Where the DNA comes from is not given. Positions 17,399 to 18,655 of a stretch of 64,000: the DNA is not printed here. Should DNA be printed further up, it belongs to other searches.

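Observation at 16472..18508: In-frame fusion of the essential GTPase Obg to a complete radical-SAM domain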

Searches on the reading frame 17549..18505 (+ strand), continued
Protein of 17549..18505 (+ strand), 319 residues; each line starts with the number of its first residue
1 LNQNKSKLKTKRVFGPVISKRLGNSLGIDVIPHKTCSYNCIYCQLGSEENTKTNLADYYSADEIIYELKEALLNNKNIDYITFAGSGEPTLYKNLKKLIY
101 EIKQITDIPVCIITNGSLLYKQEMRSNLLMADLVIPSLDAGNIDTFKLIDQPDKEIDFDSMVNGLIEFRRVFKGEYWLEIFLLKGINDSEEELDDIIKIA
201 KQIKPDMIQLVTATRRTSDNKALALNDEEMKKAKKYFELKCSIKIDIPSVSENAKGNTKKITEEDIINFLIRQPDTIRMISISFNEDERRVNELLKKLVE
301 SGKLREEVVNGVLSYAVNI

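Call 44: find_homologous_proteins(query=P0121, max_evalue=1e-20)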
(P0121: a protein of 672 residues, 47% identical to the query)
Query P0121 (672 aa): 7996 proteins with E <= 1e-20 among 8000 candidates; the best 120 are listed.
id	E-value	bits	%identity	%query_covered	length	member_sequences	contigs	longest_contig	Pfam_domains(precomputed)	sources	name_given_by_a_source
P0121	0.0e+0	1510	100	100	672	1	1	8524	PF01926.30,PF04055.28,PF02421.25,PF01018.29,PF04670.19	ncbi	-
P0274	0.0e+0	1374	90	100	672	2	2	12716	PF01926.30,PF04055.28,PF02421.25,PF01018.29,PF04670.19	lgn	-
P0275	0.0e+0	1287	84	100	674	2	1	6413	PF01926.30,PF04055.28,PF02421.25,PF01018.29,PF04670.19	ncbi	-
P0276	0.0e+0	1282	85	100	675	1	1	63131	PF01926.30,PF04055.28,PF02421.25,PF01018.29,PF04670.19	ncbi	-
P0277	0.0e+0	1039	68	100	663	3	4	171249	PF01926.30,PF04055.28,PF02421.25,PF01018.29,PF04670.19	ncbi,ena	-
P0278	3.1e-250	851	57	100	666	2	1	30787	PF01926.30,PF04055.28,PF02421.25,PF01018.29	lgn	-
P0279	1.4e-234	799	55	99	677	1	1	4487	PF01926.30,PF04055.28,PF02421.25,PF01018.29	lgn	-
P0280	1.3e-225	769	52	100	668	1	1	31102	PF01926.30,PF04055.28,PF02421.25,PF01018.29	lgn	-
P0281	3.1e-223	761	54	100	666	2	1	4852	PF01926.30,PF04055.28,PF02421.25,PF01018.29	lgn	-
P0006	2.4e-222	758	54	98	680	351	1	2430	PF01926.30,PF04055.28,PF02421.25,PF01018.29,PF04670.19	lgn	-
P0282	2.5e-222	758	54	100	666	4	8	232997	PF01926.30,PF04055.28,PF02421.25,PF01018.29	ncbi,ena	-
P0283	1.4e-221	756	53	99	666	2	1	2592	PF01926.30,PF04055.28,PF00025.28,PF02421.25,PF01018.29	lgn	-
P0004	2.7e-221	755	54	98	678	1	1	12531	PF01926.30,PF04055.28,PF02421.25,PF01018.29,PF04670.19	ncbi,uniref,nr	ncbi:GTPase ObgE [Brachyspira sp.]|uniref:GTPase ObgE n=1 Tax=Brachyspira sp. TaxID=1977261 RepID=UP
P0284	4.1e-221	754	54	98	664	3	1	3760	PF01926.30,PF04055.28,PF02421.25,PF01018.29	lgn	-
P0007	6.0e-221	754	54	100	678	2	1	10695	PF01926.30,PF04055.28,PF02421.25,PF01018.29,PF04670.19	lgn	-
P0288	4.5e-218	744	53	100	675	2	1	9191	PF01926.30,PF04055.28,PF02421.25,PF01018.29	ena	-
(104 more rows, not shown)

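Call 47: list_cluster_members(proteins=[P0274, P0275, P0276, P0277, P0278, P0279, P0280, P0281, P0282, P0288])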
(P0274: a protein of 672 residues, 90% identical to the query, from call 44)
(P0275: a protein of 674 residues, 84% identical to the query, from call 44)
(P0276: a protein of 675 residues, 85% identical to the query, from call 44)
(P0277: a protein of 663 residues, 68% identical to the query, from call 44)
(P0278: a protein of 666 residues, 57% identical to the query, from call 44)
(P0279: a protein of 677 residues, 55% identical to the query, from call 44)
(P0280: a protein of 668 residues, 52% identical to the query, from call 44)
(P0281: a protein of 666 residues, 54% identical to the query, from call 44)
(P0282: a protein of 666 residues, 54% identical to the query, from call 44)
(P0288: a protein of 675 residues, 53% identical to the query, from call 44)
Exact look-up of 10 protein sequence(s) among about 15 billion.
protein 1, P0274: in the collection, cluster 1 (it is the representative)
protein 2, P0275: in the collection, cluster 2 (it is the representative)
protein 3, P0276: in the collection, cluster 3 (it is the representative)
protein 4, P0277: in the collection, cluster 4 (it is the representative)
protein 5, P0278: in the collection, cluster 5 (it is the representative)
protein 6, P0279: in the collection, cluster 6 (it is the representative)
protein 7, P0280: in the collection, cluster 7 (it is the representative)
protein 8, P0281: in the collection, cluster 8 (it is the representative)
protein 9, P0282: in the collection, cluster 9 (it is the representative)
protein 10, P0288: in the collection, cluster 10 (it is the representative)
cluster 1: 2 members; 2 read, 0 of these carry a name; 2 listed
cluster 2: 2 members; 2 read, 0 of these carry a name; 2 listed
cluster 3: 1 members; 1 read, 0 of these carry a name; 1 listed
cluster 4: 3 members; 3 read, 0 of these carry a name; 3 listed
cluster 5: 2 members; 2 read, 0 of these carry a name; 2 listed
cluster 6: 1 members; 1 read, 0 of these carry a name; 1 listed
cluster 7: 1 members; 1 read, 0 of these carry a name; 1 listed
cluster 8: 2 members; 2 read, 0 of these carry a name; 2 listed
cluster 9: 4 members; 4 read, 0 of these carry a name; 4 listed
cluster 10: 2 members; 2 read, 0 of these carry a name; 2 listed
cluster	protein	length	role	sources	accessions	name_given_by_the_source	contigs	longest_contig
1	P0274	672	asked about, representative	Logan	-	-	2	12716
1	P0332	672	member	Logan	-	-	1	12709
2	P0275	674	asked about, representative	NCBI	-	-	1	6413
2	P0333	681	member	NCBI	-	-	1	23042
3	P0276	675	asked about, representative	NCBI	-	-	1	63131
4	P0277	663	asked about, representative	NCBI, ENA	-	-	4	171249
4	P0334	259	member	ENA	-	-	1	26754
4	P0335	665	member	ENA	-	-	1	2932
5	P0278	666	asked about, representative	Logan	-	-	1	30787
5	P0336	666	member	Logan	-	-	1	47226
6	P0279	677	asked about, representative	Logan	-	-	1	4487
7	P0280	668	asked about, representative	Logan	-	-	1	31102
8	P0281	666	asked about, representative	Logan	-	-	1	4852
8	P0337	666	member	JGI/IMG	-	-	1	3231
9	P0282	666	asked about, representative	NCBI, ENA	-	-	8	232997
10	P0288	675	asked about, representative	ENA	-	-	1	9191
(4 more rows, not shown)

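Call 48: predict_structure(alignment_id=A2)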
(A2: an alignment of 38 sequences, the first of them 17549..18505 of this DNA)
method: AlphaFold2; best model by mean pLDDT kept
length: 319 residues; sequences in the alignment: 38
mean_pLDDT: 92.3   pTM: 0.90
mean pLDDT of the five models: 92.3, 92.2, 92.1, 92.0, 88.7
residues with pLDDT >= 90: 261; 70-90: 41; 50-70: 12; < 50: 5
segments of 3 or more residues with pLDDT < 50: 1-5
pLDDT, mean of each block of 10 residues (from residue 1): 54 91 94 93 82 95 97 94 95 98 98 98 98 98 98 97 99 98 98 98 98 90 94 95 87 67 93 91 92 97 90 88
secondary structure, 60 per line:
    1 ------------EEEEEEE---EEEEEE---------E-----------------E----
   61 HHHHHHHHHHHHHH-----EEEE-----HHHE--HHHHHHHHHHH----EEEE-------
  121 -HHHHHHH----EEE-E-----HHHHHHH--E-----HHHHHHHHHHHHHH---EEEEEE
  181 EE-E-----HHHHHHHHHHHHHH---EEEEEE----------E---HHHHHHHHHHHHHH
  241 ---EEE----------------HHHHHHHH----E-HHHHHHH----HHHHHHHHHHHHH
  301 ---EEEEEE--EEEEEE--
elements in order: E13-19 E23-28 H61-74 E80-83 H95-105 E110-113 H122-128 E133-135 H143-149 H158-171 E175-182 H190-203 E207-212 H227-240 E244-246 H263-270 H277-283 H288-300 E304-309 E312-317

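Call 50: find_encoding_contigs(protein=P0282, flank=8000, max_places=1)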
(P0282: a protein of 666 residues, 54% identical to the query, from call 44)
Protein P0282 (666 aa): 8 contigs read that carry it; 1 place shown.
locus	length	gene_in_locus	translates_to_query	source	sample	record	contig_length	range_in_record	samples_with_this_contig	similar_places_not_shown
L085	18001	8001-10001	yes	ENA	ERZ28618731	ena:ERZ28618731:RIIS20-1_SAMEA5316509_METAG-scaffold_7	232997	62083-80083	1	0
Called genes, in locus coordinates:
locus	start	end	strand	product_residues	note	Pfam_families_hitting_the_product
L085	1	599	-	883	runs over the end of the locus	PF00690:Cation_ATPase_N, PF00122:E1-E2_ATPase, PF00702:Hydrolase, PF13246:Cation_ATPase, PF00689:Cation_ATPase_C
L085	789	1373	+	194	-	-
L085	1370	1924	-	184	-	-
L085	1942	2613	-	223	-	-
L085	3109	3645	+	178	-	-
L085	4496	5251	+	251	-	-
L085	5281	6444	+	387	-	PF08486:SpoIID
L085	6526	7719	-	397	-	PF00413:Peptidase_M10 (faint), PF01400:Astacin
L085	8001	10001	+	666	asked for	PF01018:GTP1_OBG, PF01926:MMR_HSR1, PF02421:FeoB_N, PF04055:Radical_SAM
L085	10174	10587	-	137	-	PF14137:DUF4304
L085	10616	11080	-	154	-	PF03449:GreA_GreB_N, PF01272:GreA_GreB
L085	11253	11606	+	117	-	PF02261:Asp_decarbox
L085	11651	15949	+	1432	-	PF00480:ROK (faint), PF01548:DEDD_Tnp_IS110 (faint), PF01869:BcrAD_BadFG, PF09989:DUF2229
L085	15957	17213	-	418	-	PF07719:TPR_2 (faint), PF13174:TPR_6 (faint), PF13181:TPR_8 (faint), PF13424:TPR_12 (faint)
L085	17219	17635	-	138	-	-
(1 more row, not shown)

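Call 51: find_encoding_contigs(protein=P0277, flank=8000, max_places=1)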
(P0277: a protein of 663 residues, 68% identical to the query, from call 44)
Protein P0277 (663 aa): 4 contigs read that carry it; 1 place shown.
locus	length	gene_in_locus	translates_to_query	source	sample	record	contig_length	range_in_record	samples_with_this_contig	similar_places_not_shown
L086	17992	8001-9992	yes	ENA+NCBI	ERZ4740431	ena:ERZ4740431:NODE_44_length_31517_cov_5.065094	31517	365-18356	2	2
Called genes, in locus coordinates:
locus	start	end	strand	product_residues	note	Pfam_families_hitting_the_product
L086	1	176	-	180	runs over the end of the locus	?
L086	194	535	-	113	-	PF01502:PRA-CH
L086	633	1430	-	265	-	PF00702:Hydrolase, PF13344:Hydrolase_6, PF13242:Hydrolase_like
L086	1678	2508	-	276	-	PF13568:OMP_b-brl_2 (faint)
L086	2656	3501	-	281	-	-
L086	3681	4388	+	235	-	PF02463:SMC_N (weak), PF00005:ABC_tran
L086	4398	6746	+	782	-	PF02687:FtsX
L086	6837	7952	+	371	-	-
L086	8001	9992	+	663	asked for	PF01018:GTP1_OBG, PF01926:MMR_HSR1, PF02421:FeoB_N (weak), PF04670:Gtr1_RagA (weak), PF04055:Radical_SAM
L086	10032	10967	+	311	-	PF01073:3Beta_HSD, PF01370:Epimerase, PF02719:Polysacc_synt_2 (faint), PF04321:RmlD_sub_bind, PF07993:NAD_binding_4 (faint), PF16363:GDP_Man_Dehyd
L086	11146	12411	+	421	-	PF01547:SBP_bac_1, PF13416:SBP_bac_8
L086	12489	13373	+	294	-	PF00528:BPD_transp_1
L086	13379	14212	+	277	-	PF00528:BPD_transp_1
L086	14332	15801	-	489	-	PF00324:AA_permease, PF13520:AA_permease_2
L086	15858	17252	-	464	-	PF00282:Pyridoxal_deC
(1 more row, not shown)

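Call 52: fold_search(model_id=the predicted structure, library=pdb)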
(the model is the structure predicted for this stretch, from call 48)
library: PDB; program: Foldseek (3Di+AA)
matches with E <= 10: 1830; with E <= 0.001: 146
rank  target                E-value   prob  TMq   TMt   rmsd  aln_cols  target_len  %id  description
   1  3c8f                  5.2e-12  1.00  0.57  0.72   4.7       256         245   14  4Fe-4S-Pyruvate formate-lyase Activating Enzyme with partially disordered AdoMet (released 2008-10-28)
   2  7jmb_A                1.9e-11  1.00  0.55  0.66   4.6       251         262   16  Crystal structure of Nitrogenase iron-molybdenum cofactor biosynthesis enzyme NifB from Methanothermobacter thermautot (released 2020-10-28)
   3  8fo0                  2.3e-11  1.00  0.58  0.74   4.1       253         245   15  The structure of a crystallizable variant of E. coli pyruvate formate-lyase activating enzyme bound to a partially cleav (released 2023-05-24)
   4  2yx0                  4.5e-11  1.00  0.52  0.52   4.5       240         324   17  Crystal structure of P. horikoshii TYW1 (released 2007-10-30)
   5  6y1x_A                7.8e-11  1.00  0.55  0.68   4.6       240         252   18  X-ray structure of the radical SAM protein NifB, a key nitrogenase maturating enzyme (released 2020-06-17)
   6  3cb8_A                1.0e-10  1.00  0.57  0.72   4.2       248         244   14  4Fe-4S-Pyruvate formate-lyase activating enzyme in complex with AdoMet and a peptide substrate (released 2008-10-28)
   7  7bi7_A                1.2e-10  1.00  0.55  0.62   5.6       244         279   16  An Unexpected P-Cluster like Intermediate En Route to the Nitrogenase FeMo-co (released 2021-03-10)
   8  7bi7_B                2.1e-10  1.00  0.55  0.63   5.6       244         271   16  An Unexpected P-Cluster like Intermediate En Route to the Nitrogenase FeMo-co (released 2021-03-10)
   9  6q2q_A                2.0e-09  1.00  0.53  0.58   7.4       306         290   16  Crystal structure of mouse viperin bound to uridine triphosphate and S-adenosylhomocysteine (released 2020-01-22)
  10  9dfn                  2.4e-09  1.00  0.54  0.60   3.9       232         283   15  X-ray crystal structure of the second viperin-like enzyme from Trichoderma virens with bound CTP and SAM (released 2025-02-19)
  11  5vsl_A                2.4e-09  1.00  0.52  0.62   3.9       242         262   16  Crystal structure of viperin with bound [4Fe-4S] cluster and S-adenosylhomocysteine (SAH) (released 2017-06-14)
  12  6fz6_A                3.5e-09  1.00  0.57  0.54   3.8       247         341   13  Crystal Structure of a radical SAM methyltransferase from Sphaerobacter thermophilus (released 2019-04-10)
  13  7jma                  3.8e-09  1.00  0.52  0.75   3.9       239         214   15  Crystal structure of the apo form of Nitrogenase iron-molybdenum cofactor biosynthesis enzyme NifB from Methanothermobac (released 2020-10-28)
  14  6q2p_A                4.0e-09  1.00  0.51  0.55   4.2       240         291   18  Crystal structure of mouse viperin bound to cytidine triphosphate and S-adenosylhomocysteine (released 2020-01-22)
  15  9dfw_B                4.3e-09  1.00  0.51  0.55   4.6       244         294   19  X-ray crystal structure of an engineered Viperin-like enzyme from T. virens with bound CTP and SAM (released 2025-02-12)
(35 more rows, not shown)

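Call 65: find_homologous_proteins(query=P0284, max_evalue=1e-50)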
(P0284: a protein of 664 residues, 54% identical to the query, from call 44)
Query P0284 (664 aa): 7922 proteins with E <= 1e-50 among 8000 candidates; the best 120 are listed.
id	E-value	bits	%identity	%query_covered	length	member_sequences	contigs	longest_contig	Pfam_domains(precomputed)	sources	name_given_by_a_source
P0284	0.0e+0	1475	100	100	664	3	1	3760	PF01926.30,PF04055.28,PF02421.25,PF01018.29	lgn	-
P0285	0.0e+0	1187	79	100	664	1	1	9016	PF01926.30,PF04055.28,PF02421.25,PF01018.29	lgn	-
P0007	0.0e+0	1057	70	100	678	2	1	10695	PF01926.30,PF04055.28,PF02421.25,PF01018.29,PF04670.19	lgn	-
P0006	0.0e+0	1051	70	100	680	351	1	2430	PF01926.30,PF04055.28,PF02421.25,PF01018.29,PF04670.19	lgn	-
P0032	0.0e+0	1051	70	100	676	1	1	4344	PF01926.30,PF04055.28,PF02421.25,PF00009.34,PF01018.29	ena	-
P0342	0.0e+0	1051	70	100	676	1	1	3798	PF01926.30,PF04055.28,PF02421.25,PF00009.34,PF01018.29,PF04670.19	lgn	-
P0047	0.0e+0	1050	70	100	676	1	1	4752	PF01926.30,PF04055.28,PF02421.25,PF00009.34,PF01018.29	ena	-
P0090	0.0e+0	1050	70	100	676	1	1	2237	PF01926.30,PF04055.28,PF02421.25,PF00009.34,PF01018.29,PF04670.19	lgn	-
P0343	0.0e+0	1050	70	100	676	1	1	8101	PF01926.30,PF04055.28,PF02421.25,PF00009.34,PF01018.29,PF04670.19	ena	-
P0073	0.0e+0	1049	70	100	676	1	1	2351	PF01926.30,PF04055.28,PF02421.25,PF00009.34,PF01018.29,PF04670.19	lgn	-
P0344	0.0e+0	1049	70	100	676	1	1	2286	PF01926.30,PF04055.28,PF02421.25,PF00009.34,PF01018.29,PF04670.19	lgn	-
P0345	0.0e+0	1049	70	100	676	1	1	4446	PF01926.30,PF04055.28,PF02421.25,PF00009.34,PF01018.29,PF04670.19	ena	-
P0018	0.0e+0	1048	69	100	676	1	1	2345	PF01926.30,PF04055.28,PF02421.25,PF00009.34,PF01018.29,PF04670.19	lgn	-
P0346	0.0e+0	1048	70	100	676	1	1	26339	PF01926.30,PF04055.28,PF02421.25,PF00009.34,PF01018.29,PF04670.19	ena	-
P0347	0.0e+0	1048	70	100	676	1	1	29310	PF01926.30,PF04055.28,PF02421.25,PF00009.34,PF01018.29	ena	-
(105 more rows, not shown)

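Call 79: search_protein_families(library=ncbifam, proteins=[P0124, P0125, P0126, P0133, P0135, P0123], max_evalue=1e-8)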
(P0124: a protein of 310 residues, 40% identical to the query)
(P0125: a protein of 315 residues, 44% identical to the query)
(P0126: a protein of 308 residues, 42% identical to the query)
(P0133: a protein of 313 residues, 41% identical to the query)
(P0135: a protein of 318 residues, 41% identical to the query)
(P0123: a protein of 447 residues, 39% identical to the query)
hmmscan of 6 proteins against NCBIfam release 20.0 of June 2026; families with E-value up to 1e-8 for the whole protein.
P0124 (310 aa): 4 families
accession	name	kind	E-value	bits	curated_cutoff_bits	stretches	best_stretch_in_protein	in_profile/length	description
TIGR04317.1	W_rSAM_matur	equivalog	8.4e-13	48.1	380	1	24-251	11-230/349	tungsten cofactor oxidoreductase radical SAM maturase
NF038283.1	viperin_w_prok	equivalog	2.8e-10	39.8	180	1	25-202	10-185/281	viperin family antiviral radical SAM protein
TIGR02666.1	moaA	equivalog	2e-09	36.9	284.05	1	26-187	19-175/336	GTP 3',8-cyclase MoaA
TIGR02668.1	moaA_archaeal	equivalog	8e-09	34.9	325.25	1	24-145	17-130/303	GTP 3',8-cyclase MoaA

P0125 (315 aa): 7 families
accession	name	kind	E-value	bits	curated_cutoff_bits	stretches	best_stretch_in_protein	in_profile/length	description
TIGR03972.1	rSAM_TYW1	equivalog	2.2e-12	46.7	317.95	1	82-234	122-270/297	4-demethylwyosine synthase TYW1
NF038283.1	viperin_w_prok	equivalog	2.6e-12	46.5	180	1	35-209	10-183/281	viperin family antiviral radical SAM protein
TIGR02493.1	PFLA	equivalog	1e-11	44.7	231.75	1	32-236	20-220/235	pyruvate formate-lyase-activating protein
TIGR02668.1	moaA_archaeal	equivalog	9.4e-11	41.2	325.25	1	35-237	18-210/303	GTP 3',8-cyclase MoaA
TIGR04317.1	W_rSAM_matur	equivalog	1.5e-10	40.7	380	1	35-239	12-209/349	tungsten cofactor oxidoreductase radical SAM maturase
TIGR04100.1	rSAM_pair_X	hypoth_equivalog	6.7e-09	35.6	262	1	36-203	17-186/197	TIGR04100 family radical SAM protein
NF001199.0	PRK00164.2-1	equivalog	7.4e-09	35.2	231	0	35-191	20-167/308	GTP 3',8-cyclase MoaA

P0126 (308 aa): 8 families
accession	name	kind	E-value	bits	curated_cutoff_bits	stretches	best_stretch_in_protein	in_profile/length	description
TIGR04317.1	W_rSAM_matur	equivalog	1.1e-13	51.1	380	1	25-201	11-182/349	tungsten cofactor oxidoreductase radical SAM maturase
TIGR03972.1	rSAM_TYW1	equivalog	5.6e-13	48.6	317.95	1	65-194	116-239/297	4-demethylwyosine synthase TYW1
TIGR02668.1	moaA_archaeal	equivalog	1.5e-11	43.9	325.25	1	24-200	16-184/303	GTP 3',8-cyclase MoaA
NF001199.0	PRK00164.2-1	equivalog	1.3e-10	41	231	1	25-157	19-144/308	GTP 3',8-cyclase MoaA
TIGR02666.1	moaA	equivalog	2.6e-10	39.8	284.05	1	26-244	18-230/336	GTP 3',8-cyclase MoaA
NF038283.1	viperin_w_prok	equivalog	3.2e-10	39.7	180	1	26-145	10-131/281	viperin family antiviral radical SAM protein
TIGR04100.1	rSAM_pair_X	hypoth_equivalog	1.4e-09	37.8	262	1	26-151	16-150/197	TIGR04100 family radical SAM protein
TIGR02493.1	PFLA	equivalog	5.9e-09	35.6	231.75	1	27-191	24-184/235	pyruvate formate-lyase-activating protein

P0133 (313 aa): 3 families
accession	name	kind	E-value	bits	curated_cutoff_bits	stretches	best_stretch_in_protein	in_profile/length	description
NF038283.1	viperin_w_prok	equivalog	6.8e-11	41.9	180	1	26-159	10-148/281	viperin family antiviral radical SAM protein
TIGR03972.1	rSAM_TYW1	equivalog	2.6e-10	39.9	317.95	1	65-196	116-241/297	4-demethylwyosine synthase TYW1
TIGR04317.1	W_rSAM_matur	equivalog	2.9e-10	39.8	380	1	26-162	12-143/349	tungsten cofactor oxidoreductase radical SAM maturase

P0135 (318 aa): 8 families
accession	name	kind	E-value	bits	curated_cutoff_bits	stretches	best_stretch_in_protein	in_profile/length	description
TIGR02668.1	moaA_archaeal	equivalog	9e-13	47.9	325.25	1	37-238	18-208/303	GTP 3',8-cyclase MoaA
NF038283.1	viperin_w_prok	equivalog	1.1e-11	44.4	180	1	37-158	10-131/281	viperin family antiviral radical SAM protein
NF001199.0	PRK00164.2-1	equivalog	3.8e-11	42.7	231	1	37-192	20-166/308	GTP 3',8-cyclase MoaA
TIGR02666.1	moaA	equivalog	6.2e-11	41.8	284.05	1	38-200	19-177/336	GTP 3',8-cyclase MoaA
TIGR04317.1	W_rSAM_matur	equivalog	3.4e-10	39.6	380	1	37-228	12-195/349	tungsten cofactor oxidoreductase radical SAM maturase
TIGR02493.1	PFLA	equivalog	2.3e-09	37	231.75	1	34-207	20-187/235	pyruvate formate-lyase-activating protein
TIGR03972.1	rSAM_TYW1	equivalog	4.8e-09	35.7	317.95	0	73-213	111-245/297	4-demethylwyosine synthase TYW1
TIGR02495.1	NrdG2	equivalog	4.9e-09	35.8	131.15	1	34-133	21-110/193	anaerobic ribonucleoside-triphosphate reductase activating protein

P0123 (447 aa): 6 families
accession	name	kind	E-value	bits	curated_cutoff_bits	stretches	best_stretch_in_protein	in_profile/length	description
TIGR04317.1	W_rSAM_matur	equivalog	9.7e-14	51.2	380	1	164-351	12-191/349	tungsten cofactor oxidoreductase radical SAM maturase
TIGR02666.1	moaA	equivalog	4.7e-13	48.8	284.05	1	165-331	19-181/336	GTP 3',8-cyclase MoaA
NF038283.1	viperin_w_prok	equivalog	1.5e-11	44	180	1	164-338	10-183/281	viperin family antiviral radical SAM protein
TIGR02668.1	moaA_archaeal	equivalog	7.8e-11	41.5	325.25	1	164-365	18-208/303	GTP 3',8-cyclase MoaA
TIGR02493.1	PFLA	equivalog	6.7e-10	38.7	231.75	1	164-334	23-187/235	pyruvate formate-lyase-activating protein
TIGR03972.1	rSAM_TYW1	equivalog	9.5e-09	34.8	317.95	0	210-339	121-244/297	4-demethylwyosine synthase TYW1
